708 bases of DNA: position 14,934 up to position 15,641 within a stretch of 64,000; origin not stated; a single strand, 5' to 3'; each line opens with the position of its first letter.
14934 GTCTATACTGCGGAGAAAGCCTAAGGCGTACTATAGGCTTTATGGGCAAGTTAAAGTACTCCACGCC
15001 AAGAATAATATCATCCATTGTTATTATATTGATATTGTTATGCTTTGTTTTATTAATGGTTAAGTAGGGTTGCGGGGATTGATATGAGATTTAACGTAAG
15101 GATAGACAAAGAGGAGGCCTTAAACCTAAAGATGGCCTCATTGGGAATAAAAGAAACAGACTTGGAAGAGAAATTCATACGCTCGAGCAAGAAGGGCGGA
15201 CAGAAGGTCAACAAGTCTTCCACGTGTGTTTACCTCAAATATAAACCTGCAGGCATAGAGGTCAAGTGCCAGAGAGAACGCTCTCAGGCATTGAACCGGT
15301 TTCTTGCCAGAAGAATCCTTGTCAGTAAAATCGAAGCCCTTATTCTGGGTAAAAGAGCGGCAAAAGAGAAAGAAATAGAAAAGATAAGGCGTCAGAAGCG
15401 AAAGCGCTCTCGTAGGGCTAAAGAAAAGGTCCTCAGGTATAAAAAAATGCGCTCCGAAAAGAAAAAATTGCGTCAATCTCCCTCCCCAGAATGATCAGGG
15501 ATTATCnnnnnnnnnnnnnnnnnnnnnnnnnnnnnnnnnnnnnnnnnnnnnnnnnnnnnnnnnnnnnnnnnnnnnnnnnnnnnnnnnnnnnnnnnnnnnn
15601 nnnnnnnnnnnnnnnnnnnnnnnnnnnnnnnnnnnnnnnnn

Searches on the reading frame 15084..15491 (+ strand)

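Call 46: search_protein_families(library=pfam, proteins=[window:15084-15491:+], max_evalue=0.001)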
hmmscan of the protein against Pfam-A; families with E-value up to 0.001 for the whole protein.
window:15084-15491:+ (136 aa): 1 family
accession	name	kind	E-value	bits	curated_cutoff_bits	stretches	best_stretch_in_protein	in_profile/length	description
PF00472.26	RF-1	-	1.5e-22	80.1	35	1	20-130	5-116/116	RF-1 domain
